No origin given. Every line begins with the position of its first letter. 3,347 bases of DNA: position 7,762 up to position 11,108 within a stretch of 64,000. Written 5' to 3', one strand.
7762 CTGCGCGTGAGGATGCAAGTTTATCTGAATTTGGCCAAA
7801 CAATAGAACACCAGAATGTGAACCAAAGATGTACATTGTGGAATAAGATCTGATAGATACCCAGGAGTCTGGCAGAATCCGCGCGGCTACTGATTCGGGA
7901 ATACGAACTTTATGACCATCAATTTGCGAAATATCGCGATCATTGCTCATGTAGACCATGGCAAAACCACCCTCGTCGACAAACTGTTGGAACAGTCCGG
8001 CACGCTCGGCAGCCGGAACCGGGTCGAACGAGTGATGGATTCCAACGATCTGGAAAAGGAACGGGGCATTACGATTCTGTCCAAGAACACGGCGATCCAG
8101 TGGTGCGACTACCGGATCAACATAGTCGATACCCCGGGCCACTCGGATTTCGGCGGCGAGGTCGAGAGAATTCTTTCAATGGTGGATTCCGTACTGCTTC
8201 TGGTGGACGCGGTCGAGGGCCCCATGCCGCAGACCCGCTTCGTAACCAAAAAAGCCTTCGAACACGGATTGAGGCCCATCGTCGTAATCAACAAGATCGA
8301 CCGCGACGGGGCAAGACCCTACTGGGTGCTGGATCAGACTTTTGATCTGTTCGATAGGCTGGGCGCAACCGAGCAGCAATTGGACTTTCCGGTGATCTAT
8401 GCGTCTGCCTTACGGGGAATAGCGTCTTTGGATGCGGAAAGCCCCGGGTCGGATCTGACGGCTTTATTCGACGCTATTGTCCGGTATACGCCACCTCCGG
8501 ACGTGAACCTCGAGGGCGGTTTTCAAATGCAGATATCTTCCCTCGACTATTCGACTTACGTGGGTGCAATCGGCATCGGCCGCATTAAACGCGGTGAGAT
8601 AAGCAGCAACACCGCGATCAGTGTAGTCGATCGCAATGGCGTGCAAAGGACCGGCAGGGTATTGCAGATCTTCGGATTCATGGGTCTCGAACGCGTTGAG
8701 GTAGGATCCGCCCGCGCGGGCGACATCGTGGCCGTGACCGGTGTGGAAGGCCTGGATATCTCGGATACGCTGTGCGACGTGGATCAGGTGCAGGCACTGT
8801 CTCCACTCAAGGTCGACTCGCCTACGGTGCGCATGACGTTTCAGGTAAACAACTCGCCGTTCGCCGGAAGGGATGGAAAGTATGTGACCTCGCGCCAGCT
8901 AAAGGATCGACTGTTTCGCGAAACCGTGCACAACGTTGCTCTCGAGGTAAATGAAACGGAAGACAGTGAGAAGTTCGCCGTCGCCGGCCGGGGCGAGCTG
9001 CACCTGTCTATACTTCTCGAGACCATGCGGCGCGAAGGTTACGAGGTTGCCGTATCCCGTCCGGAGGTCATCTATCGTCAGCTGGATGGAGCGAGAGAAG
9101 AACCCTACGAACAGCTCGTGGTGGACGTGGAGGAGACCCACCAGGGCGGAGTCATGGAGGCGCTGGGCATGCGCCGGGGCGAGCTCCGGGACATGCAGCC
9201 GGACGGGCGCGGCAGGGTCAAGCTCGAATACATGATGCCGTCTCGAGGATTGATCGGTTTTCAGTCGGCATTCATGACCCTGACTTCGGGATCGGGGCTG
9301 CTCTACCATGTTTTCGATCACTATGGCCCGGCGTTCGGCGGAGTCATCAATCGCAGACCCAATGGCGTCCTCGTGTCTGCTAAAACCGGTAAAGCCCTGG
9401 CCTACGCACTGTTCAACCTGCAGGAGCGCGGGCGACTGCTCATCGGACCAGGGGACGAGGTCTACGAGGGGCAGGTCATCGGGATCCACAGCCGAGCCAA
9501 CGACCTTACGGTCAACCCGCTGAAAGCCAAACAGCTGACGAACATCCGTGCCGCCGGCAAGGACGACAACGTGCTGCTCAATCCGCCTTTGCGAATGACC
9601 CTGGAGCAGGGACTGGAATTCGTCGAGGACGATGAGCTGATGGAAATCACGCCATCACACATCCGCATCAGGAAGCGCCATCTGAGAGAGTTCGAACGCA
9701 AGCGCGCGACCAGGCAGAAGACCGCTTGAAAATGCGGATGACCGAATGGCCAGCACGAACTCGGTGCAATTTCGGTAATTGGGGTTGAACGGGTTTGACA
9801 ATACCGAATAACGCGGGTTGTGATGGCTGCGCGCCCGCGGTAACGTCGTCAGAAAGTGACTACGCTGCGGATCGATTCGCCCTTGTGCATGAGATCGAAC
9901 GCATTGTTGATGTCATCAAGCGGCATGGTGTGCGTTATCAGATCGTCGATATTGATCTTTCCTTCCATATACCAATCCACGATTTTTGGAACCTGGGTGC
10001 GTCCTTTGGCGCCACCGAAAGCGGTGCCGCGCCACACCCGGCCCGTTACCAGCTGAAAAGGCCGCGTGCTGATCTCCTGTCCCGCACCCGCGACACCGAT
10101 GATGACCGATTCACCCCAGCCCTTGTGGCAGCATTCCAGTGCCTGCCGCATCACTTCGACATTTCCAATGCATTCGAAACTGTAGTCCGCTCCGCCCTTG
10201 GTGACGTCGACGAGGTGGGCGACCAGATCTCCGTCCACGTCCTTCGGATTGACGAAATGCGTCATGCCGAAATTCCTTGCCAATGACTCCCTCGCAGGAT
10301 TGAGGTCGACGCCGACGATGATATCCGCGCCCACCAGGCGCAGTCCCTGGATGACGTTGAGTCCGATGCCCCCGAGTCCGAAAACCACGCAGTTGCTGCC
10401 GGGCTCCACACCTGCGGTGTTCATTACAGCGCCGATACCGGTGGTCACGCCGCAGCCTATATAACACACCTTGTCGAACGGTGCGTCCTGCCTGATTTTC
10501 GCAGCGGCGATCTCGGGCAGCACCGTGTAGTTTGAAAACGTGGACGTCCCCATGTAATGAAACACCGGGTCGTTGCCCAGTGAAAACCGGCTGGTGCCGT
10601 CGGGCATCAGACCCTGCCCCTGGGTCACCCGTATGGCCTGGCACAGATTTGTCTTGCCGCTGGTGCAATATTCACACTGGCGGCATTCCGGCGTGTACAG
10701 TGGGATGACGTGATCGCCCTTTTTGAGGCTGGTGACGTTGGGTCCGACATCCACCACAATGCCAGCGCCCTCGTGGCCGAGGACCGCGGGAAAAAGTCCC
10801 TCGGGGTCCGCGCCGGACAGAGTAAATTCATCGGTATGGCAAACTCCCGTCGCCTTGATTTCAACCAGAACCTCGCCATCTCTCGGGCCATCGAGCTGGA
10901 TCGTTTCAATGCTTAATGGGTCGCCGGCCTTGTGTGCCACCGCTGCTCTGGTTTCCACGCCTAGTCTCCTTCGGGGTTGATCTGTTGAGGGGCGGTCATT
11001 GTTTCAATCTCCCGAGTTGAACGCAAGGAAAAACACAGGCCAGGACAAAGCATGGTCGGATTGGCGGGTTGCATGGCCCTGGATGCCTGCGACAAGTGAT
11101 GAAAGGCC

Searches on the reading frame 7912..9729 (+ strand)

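Call 58: search_protein_families(library=pfam, proteins=[window:7912-9729:+], max_evalue=0.0001)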
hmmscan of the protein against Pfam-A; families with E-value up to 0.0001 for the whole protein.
window:7912-9729:+ (605 aa): 6 families
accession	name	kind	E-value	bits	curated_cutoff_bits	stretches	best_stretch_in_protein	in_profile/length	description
PF00009.33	GTP_EFTU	-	1.5e-55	188.2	26.5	1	4-195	2-188/188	Elongation factor Tu GTP binding domain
PF21018.2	BipA_C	-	8.8e-46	154.6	23.8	1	484-592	1-109/110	TypA/BipA C-terminal domain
PF00679.30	EFG_C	-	1e-20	74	27.9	1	397-476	4-83/89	Elongation factor G C-terminus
PF03144.31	GTP_EFTU_D2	-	1.4e-08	35.4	30.3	1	218-288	1-73/73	Elongation factor Tu domain 2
PF22042.2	EF-G_D2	-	5.2e-06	26.9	27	1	212-289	12-83/84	Elongation factor G domain 2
PF01926.29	MMR_HSR1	-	8.7e-06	26.3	21.9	1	8-128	2-113/113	50S ribosome-binding GTPase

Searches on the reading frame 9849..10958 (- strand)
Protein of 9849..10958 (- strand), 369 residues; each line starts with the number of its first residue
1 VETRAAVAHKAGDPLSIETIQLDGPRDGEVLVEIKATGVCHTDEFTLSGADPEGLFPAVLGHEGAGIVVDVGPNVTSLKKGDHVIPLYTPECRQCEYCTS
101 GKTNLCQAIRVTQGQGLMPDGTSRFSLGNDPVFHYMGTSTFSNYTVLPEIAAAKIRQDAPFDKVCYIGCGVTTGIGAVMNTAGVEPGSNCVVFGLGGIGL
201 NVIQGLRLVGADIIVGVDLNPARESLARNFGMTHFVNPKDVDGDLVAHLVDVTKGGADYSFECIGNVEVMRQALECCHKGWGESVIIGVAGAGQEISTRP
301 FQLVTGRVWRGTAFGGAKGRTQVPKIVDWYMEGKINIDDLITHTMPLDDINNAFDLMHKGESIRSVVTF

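Call 58: search_protein_families(library=pfam, proteins=[window:9849-10958:-], max_evalue=0.0001)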
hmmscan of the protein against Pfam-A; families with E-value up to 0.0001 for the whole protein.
window:9849-10958:- (369 aa): 3 families
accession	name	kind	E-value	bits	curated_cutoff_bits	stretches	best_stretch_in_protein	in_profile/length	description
PF00107.32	ADH_zinc_N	-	1.4e-25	90.2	31.8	1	197-329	1-126/129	Zinc-binding dehydrogenase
PF08240.17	ADH_N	-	1.2e-23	83.7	23.5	1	27-154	2-101/104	Alcohol dehydrogenase GroES-like domain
PF13602.12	ADH_zinc_N_2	-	1.1e-06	30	27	1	244-362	13-128/134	Zinc-binding dehydrogenase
